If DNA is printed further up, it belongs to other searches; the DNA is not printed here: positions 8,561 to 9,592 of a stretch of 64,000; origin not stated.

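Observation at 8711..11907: c-di-GMP-linked partner-switching / ECF sigma module: STAS-PilZ fusion, ECF sigma, ZAS anti-sigma and a second PilZ protein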

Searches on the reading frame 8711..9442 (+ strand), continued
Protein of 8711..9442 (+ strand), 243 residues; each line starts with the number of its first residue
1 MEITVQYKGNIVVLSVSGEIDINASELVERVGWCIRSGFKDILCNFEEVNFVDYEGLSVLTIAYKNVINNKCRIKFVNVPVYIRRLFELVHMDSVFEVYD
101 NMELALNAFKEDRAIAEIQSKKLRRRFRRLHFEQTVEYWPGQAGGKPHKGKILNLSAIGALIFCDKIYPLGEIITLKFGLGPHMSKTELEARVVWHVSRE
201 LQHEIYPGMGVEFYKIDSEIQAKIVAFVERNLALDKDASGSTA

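Call 15: find_encoding_contigs(protein=P0001, flank=8000, max_places=3)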
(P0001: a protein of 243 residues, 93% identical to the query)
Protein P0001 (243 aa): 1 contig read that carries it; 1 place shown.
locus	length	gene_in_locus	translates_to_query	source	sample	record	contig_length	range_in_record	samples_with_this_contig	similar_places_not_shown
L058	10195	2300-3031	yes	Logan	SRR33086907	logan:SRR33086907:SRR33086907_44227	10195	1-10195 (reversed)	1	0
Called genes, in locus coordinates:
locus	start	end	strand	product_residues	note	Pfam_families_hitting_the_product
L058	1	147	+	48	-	?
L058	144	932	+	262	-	PF00459:Inositol_P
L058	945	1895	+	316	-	PF01661:Macro, PF00293:NUDIX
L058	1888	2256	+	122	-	PF01219:DAGK_prokar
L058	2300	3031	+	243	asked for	PF01740:STAS, PF13466:STAS_2 (weak), PF07238:PilZ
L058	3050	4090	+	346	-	PF01264:Chorismate_synt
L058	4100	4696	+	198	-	PF08281:Sigma70_r4_2, PF04545:Sigma70_r4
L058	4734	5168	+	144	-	PF13490:zf-HC2 (weak)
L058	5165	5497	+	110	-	PF07238:PilZ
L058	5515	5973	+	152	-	-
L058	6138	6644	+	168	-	PF02224:Cytidylate_kin (faint), PF01202:SKI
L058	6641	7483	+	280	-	PF02481:DNA_processg_A, PF18306:LDcluster4 (weak)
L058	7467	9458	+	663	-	PF01751:Toprim, PF01131:Topoisom_bac, PF01396:Zn_ribbon_Top1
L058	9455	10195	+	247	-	?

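Call 30: predict_structure(alignment_id=A1)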
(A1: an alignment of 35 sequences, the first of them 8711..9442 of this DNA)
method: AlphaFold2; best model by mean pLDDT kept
length: 243 residues; sequences in the alignment: 35
mean_pLDDT: 88.5   pTM: 0.53
mean pLDDT of the five models: 88.5, 87.8, 86.5, 86.1, 84.9
residues with pLDDT >= 90: 161; 70-90: 57; 50-70: 16; < 50: 9
segments of 3 or more residues with pLDDT < 50: 123-125, 238-243
pLDDT, mean of each block of 10 residues (from residue 1): 94 97 93 97 97 92 96 96 92 92 95 78 60 93 82 92 95 94 82 94 91 91 87 61 32
secondary structure, 60 per line:
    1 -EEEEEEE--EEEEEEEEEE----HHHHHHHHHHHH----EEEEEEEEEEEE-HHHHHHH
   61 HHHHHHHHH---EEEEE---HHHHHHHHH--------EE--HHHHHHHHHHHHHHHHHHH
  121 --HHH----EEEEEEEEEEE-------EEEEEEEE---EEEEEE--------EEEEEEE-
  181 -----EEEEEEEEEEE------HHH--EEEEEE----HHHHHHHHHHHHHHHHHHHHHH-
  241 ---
elements in order: E2-8 E11-20 H25-36 E41-52 H54-69 E73-77 H81-89 H102-120 E130-140 E148-155 E159-164 E173-179 E186-196 E208-213 H218-239

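Call 37: fold_search(model_id=the predicted structure, library=pdb)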
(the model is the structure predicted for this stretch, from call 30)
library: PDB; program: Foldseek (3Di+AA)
matches with E <= 10: 834; with E <= 0.001: 59
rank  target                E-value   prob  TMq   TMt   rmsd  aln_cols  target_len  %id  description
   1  1thn_B                6.8e-08  1.00  0.42  0.84   1.8       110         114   25  Crystal Structures of the ADP and ATP bound forms of the Bacillus Anti-sigma factor SpoIIAB in complex with the Anti-a (released 2004-06-15)
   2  1th8_B                7.2e-08  1.00  0.42  0.84   1.8       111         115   26  Crystal Structures of the ADP and ATP bound forms of the Bacillus Anti-sigma factor SpoIIAB in complex with the Anti-a (released 2004-06-15)
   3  1tid_B                1.9e-07  1.00  0.41  0.79   1.8       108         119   27  Crystal Structures of the ADP and ATP bound forms of the Bacillus Anti-sigma factor SpoIIAB in complex with the Anti-a (released 2004-06-15)
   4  1vc1_A                3.7e-07  1.00  0.40  0.84   1.6       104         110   25  Crystal structure of the TM1442 protein from Thermotoga maritima, a homolog of the Bacillus subtilis general stress re (released 2004-09-28)
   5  1tid_D                4.2e-07  1.00  0.41  0.80   1.9       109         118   27  Crystal Structures of the ADP and ATP bound forms of the Bacillus Anti-sigma factor SpoIIAB in complex with the Anti-a (released 2004-06-15)
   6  1til_B                5.0e-07  1.00  0.41  0.81   1.8       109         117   27  Crystal Structures of the ADP and ATP bound forms of the Bacillus Anti-sigma factor SpoIIAB in complex with the Anti-a (released 2004-06-15)
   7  6m36_H                8.6e-07  1.00  0.38  0.86   1.8       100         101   22  The crystal structure of B. subtilis RsbV/RsbW complex in the monoclinic crystal form (released 2020-07-15)
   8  6m36_B                1.0e-06  1.00  0.37  0.86   1.8        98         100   22  The crystal structure of B. subtilis RsbV/RsbW complex in the monoclinic crystal form (released 2020-07-15)
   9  4hyl_A                1.1e-06  1.00  0.39  0.80   2.8       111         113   19  The crystal structure of an anti-sigma-factor antagonist from Haliangium ochraceum DSM 14365 (released 2012-11-28)
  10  4hyl_B                1.2e-06  1.00  0.40  0.81   2.3       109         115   22  The crystal structure of an anti-sigma-factor antagonist from Haliangium ochraceum DSM 14365 (released 2012-11-28)
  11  1h4z                  1.4e-06  1.00  0.37  0.73   3.0       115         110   21  Structure of the Anti-Sigma Factor Antagonist SpoIIAA in its Unphosphorylated Form (released 2001-07-06)
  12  6m36_D                3.9e-06  1.00  0.37  0.85   1.9        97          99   23  The crystal structure of B. subtilis RsbV/RsbW complex in the monoclinic crystal form (released 2020-07-15)
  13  8ih8_B                6.3e-06  1.00  0.41  0.80   1.9       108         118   25  anti-sigmaF factor and Anti-sigmaF factor antagonist complex(usfx-RsfB) (released 2024-02-28)
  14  4rt0_B                1.0e-05  1.00  0.35  0.75   3.1       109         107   18  Structure of the Alg44 PilZ domain from Pseudomonas aeruginosa PAO1 in complex with c-di-GMP (released 2015-04-08)
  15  4rt0_A                1.2e-05  1.00  0.35  0.73   3.1       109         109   18  Structure of the Alg44 PilZ domain from Pseudomonas aeruginosa PAO1 in complex with c-di-GMP (released 2015-04-08)
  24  6m36_F                2.0e-05  1.00  0.34  0.80   2.8        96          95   21  The crystal structure of B. subtilis RsbV/RsbW complex in the monoclinic crystal form (released 2020-07-15)
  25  5vx6_A                2.0e-05  1.00  0.36  0.42   2.7       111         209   20  Structure of Bacillus subtilis Inhibitor of motility (MotI/DgrA) (released 2017-11-22)
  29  5vx6_B                2.8e-05  1.00  0.36  0.42   2.3       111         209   18  Structure of Bacillus subtilis Inhibitor of motility (MotI/DgrA) (released 2017-11-22)
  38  5y6g                  1.0e-04  1.00  0.34  0.59   4.6       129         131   12  PilZ domain with c-di-GMP of YcgR from Escherichia coli (released 2018-07-18)
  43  2rde_A                2.1e-04  1.00  0.28  0.30   4.4       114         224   14  Crystal structure of VCA0042 complexed with c-di-GMP (released 2007-10-30)
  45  3kyf                  2.3e-04  1.00  0.34  0.35   3.5       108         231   21  Crystal structure of P4397 complexed with c-di-GMP (released 2010-04-14)
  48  2rde_B                3.4e-04  1.00  0.28  0.29   4.6       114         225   14  Crystal structure of VCA0042 complexed with c-di-GMP (released 2007-10-30)
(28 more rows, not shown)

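Call 46: search_protein_families(library=pfam, proteins=[L006:6704-7984:+, L024:2143-3000:+, L049:7259-7990:+, L043:3438-3668:+, L037:9073-9366:+, L037:9989-10444:+, L055:6752-7942:+, L038:7177-7809:+, L029:8734-9420:+, L049:10881-11327:-], max_evalue=0.01)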
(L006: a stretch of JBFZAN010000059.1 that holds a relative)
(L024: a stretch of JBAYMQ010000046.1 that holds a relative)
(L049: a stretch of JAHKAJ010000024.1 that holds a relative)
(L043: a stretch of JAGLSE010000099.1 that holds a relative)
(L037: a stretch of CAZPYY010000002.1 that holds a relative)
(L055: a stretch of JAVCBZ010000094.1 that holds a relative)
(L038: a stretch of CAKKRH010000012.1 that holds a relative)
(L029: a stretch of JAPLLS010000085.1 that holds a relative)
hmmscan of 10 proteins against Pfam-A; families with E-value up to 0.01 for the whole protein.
L006:6704-7984:+ (427 aa): 4 families
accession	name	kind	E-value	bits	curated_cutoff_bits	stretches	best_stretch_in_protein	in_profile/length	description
PF04413.22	Glycos_transf_N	-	1.8e-61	207.2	23.9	1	33-206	6-178/179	3-Deoxy-D-manno-octulosonic-acid transferase (kdotransferase)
PF00534.26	Glycos_transf_1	-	0.00047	20.2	26.4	1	310-400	84-171/172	Glycosyl transferases group 1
PF02350.25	Epimerase_2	-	0.0016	17.8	30.6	1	175-277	125-236/347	UDP-N-acetylglucosamine 2-epimerase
PF13579.12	Glyco_trans_4_4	-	0.0065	17.3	29.7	0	92-202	35-157/158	Glycosyl transferase 4-like domain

L024:2143-3000:+ (286 aa): 4 families
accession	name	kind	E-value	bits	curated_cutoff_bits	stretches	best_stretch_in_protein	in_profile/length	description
PF00589.27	Phage_integrase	-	6.7e-49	166.4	27.1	1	107-273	2-171/172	Phage integrase family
PF02899.23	Phage_int_SAM_1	-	8.9e-25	87.2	22.3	1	5-85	1-83/83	Phage integrase, N-terminal SAM-like domain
PF13102.12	Phage_int_SAM_5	-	3.2e-07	31.1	22.3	1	6-91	7-92/98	Phage integrase SAM-like domain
PF13495.12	Phage_int_SAM_4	-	1.2e-06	29.3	27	1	5-80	2-77/85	Phage integrase, N-terminal SAM-like domain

L049:7259-7990:+ (244 aa): 1 family
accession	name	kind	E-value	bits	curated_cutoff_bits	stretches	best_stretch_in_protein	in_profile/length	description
PF02673.24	BacA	-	1.9e-57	195.4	33.4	1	4-239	2-256/257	Bacitracin resistance protein BacA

L043:3438-3668:+ (77 aa): 0 families

L037:9073-9366:+ (98 aa): 0 families

L037:9989-10444:+ (152 aa): 1 family
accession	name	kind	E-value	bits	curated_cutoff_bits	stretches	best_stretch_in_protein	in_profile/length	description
PF00571.33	CBS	-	3.9e-28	98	24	2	3-48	1-46/57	CBS domain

L055:6752-7942:+ (397 aa): 4 families
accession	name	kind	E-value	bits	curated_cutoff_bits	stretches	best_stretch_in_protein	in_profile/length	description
PF00990.26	GGDEF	-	1.5e-12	48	23.8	1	134-218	5-89/161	Diguanylate cyclase, GGDEF domain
PF00072.30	Response_reg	-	1.4e-07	32.1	30.2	1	7-119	1-110/111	Response regulator receiver domain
PF21695.3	GlnR_1st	-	0.0033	17.8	27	0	44-121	36-109/111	Transcription regulator GlnR, N-terminal domain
PF23198.2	PDE8A_N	-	0.0034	17.8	29.6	1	3-92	9-98/147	PDE8A-like, N-terminal domain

L038:7177-7809:+ (211 aa): 1 family
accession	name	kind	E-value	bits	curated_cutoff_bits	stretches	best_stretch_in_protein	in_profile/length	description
PF03425.19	CBM_11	-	1.1e-16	61.9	27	1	29-207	10-179/182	Carbohydrate binding domain (family 11)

L029:8734-9420:+ (229 aa): 3 families
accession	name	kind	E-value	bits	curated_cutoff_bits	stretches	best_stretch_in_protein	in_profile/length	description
PF13419.12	HAD_2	-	5.1e-26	92.3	23.8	1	11-189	1-177/178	Haloacid dehalogenase-like hydrolase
PF00702.32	Hydrolase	-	5.7e-24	86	26.4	1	9-184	2-191/191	haloacid dehalogenase-like hydrolase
PF12710.13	HAD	-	2.7e-06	28.4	27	1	11-168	1-165/189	haloacid dehalogenase-like hydrolase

L049:10881-11327:- (149 aa): 2 families
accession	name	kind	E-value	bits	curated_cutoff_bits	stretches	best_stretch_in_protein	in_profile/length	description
PF09424.15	YqeY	-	3.4e-39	134.6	27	1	4-146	2-143/143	Yqey-like protein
PF13926.11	DUF4211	-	0.0083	16.7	27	0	14-72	23-84/137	Domain of unknown function (DUF4211)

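Call 53: search_protein_representatives(alignment_id=A1)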
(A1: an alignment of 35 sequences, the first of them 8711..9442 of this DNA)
Query: 35 sequences, 240 profile positions. Proteins with E-value up to 0.001 (for the whole library): 17764; up to 1e-10: 860; up to 1e-30: 32. The best 150 are listed.
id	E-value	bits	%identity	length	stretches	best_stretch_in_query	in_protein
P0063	4.1e-110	383.1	-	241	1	1-239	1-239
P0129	1.1e-87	309.8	-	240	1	2-238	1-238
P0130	6.8e-85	300.6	-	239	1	2-237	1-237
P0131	7.9e-81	287.3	-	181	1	60-235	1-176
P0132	1.5e-75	270.0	-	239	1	2-237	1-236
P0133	7.2e-74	264.5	-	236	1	2-237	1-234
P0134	7.2e-73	261.2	-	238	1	1-235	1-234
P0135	9.4e-69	247.7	-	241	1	2-236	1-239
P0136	2.4e-68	246.4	-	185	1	56-235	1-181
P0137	2.2e-64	233.4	-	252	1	2-236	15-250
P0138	1.7e-60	220.7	-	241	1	2-238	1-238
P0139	5.3e-60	219.1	-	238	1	2-231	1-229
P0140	3.5e-59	216.4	-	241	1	5-235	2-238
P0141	2.0e-56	207.4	-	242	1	2-234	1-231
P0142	3.7e-56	206.5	-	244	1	2-232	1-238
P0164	6.6e-27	110.7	-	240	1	1-231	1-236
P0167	1.0e-24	103.5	-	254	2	9-109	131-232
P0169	1.1e-23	100.2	-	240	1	1-230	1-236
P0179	2.5e-21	92.4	-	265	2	3-112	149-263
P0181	5.3e-21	91.4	-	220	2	2-111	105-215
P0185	1.1e-19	87.1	-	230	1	7-230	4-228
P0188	4.6e-19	85.1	-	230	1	2-230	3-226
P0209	1.1e-16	77.2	-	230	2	2-112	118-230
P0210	1.2e-16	77.2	-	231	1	2-232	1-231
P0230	6.9e-16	74.6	-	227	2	2-111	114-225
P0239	1.8e-15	73.3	-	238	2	2-109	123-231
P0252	4.0e-15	72.1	-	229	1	2-231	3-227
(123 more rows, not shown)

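Call 54: search_protein_families(library=pfam, proteins=[P0164, P0185, P0210, P0252, P0167, P0179, P0181, P0209, P0230, P0239], max_evalue=0.001)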
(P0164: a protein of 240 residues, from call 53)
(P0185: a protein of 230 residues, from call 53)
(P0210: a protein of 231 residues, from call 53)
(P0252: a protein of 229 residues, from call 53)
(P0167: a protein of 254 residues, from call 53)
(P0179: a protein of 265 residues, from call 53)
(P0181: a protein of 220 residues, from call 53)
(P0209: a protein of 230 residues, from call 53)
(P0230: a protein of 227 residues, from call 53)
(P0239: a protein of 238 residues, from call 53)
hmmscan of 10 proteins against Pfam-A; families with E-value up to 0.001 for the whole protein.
P0164 (240 aa): 2 families
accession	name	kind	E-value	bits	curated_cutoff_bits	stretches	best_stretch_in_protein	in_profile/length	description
PF01740.26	STAS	-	3.5e-14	52.9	22.6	1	4-107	2-106/106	STAS domain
PF07238.19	PilZ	-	1e-07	32.6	22.5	1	124-234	3-100/102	PilZ domain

P0185 (230 aa): 3 families
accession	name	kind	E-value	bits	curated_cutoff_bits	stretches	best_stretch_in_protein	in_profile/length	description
PF01740.26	STAS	-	9.8e-14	51.5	22.6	1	2-104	3-106/106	STAS domain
PF07238.19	PilZ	-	4.4e-10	40.3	22.5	1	120-227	3-100/102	PilZ domain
PF13466.11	STAS_2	-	2.2e-08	34.6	29.2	1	12-91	1-79/80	STAS domain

P0210 (231 aa): 2 families
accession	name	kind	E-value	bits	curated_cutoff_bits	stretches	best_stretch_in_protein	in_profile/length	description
PF01740.26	STAS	-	7.6e-13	48.6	22.6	1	3-100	2-106/106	STAS domain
PF07238.19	PilZ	-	7.4e-08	33.1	22.5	1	118-229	2-101/102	PilZ domain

P0252 (229 aa): 3 families
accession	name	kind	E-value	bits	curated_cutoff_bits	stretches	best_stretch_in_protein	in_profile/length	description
PF01740.26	STAS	-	1.2e-15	57.6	22.6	1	8-109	5-106/106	STAS domain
PF07238.19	PilZ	-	9.8e-13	48.8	22.5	1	129-225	2-100/102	PilZ domain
PF13466.11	STAS_2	-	2.5e-10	40.8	29.2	1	16-96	1-79/80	STAS domain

P0167 (254 aa): 2 families
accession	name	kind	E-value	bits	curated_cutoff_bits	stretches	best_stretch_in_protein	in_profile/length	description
PF01740.26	STAS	-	2.5e-35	120.9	22.6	2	12-111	5-105/106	STAS domain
PF13466.11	STAS_2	-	1.3e-18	67.4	29.2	2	23-100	4-80/80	STAS domain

P0179 (265 aa): 3 families
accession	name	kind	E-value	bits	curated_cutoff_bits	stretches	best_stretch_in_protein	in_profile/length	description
PF01740.26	STAS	-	1.6e-21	76.5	22.6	2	7-112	5-106/106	STAS domain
PF13466.11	STAS_2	-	9.6e-16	58.2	29.2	2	30-96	11-76/80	STAS domain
PF03041.19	Baculo_LEF-2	-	2.4e-05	24.5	25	0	14-89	61-137/184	lef-2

P0181 (220 aa): 2 families
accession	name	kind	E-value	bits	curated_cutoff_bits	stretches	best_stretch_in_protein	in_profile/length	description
PF01740.26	STAS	-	1.3e-37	128.2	22.6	2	107-210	2-106/106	STAS domain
PF13466.11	STAS_2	-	4.5e-27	94.5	29.2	2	16-91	3-77/80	STAS domain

P0209 (230 aa): 2 families
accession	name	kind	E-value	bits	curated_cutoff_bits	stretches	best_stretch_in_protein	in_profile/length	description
PF01740.26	STAS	-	5.6e-31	106.9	22.6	2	6-105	5-106/106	STAS domain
PF13466.11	STAS_2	-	4.4e-12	46.4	29.2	1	14-93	1-80/80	STAS domain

P0230 (227 aa): 2 families
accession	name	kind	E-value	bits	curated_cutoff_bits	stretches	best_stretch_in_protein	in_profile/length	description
PF01740.26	STAS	-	3.6e-27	94.6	22.6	2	7-108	6-106/106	STAS domain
PF13466.11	STAS_2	-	3e-13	50.2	29.2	2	35-90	21-74/80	STAS domain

P0239 (238 aa): 2 families
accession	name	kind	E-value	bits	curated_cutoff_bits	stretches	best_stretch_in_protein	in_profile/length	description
PF01740.26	STAS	-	7.5e-34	116.1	22.6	2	12-114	3-106/106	STAS domain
PF13466.11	STAS_2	-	1.5e-17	63.9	29.2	2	22-102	1-80/80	STAS domain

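Call 55: list_cluster_members(proteins=[P0164, P0169, P0185, P0188, P0210, P0252, P0167, P0181, P0209, P0239])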
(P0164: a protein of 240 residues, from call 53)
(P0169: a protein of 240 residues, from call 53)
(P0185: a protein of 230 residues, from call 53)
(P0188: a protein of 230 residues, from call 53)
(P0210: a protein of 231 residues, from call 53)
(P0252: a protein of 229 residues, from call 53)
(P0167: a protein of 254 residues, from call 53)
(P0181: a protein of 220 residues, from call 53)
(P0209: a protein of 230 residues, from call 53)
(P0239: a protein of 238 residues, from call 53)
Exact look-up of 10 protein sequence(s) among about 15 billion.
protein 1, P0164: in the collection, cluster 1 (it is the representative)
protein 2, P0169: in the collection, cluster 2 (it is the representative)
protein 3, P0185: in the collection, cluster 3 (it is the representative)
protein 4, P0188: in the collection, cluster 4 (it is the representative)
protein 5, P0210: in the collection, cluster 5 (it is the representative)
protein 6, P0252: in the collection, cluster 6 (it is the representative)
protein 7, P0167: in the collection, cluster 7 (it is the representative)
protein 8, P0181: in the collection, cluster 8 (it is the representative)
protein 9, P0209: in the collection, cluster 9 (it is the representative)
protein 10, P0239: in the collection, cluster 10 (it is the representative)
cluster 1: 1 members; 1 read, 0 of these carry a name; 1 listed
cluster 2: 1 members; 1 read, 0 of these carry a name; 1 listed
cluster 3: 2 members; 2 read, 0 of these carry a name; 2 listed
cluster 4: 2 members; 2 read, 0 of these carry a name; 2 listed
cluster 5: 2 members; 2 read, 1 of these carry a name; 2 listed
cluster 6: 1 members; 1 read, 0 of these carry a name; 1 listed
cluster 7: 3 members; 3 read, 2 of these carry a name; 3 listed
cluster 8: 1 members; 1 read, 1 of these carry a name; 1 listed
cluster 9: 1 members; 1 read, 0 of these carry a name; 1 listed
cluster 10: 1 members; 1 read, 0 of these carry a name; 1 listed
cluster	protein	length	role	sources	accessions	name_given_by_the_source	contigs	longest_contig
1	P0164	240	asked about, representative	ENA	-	-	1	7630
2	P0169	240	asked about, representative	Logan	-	-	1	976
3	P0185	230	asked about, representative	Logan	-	-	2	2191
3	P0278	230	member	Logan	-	-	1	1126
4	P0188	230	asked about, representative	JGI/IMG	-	-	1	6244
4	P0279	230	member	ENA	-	-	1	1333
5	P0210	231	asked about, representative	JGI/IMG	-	anti-anti-sigma factor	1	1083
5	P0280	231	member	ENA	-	-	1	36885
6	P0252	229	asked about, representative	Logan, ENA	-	-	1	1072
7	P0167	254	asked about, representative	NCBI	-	-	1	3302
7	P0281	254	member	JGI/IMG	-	anti-sigma B factor antagonist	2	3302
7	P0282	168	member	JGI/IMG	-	anti-anti-sigma factor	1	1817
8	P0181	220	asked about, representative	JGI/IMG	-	anti-sigma B factor antagonist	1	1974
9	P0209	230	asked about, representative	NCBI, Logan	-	-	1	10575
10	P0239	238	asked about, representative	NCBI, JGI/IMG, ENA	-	-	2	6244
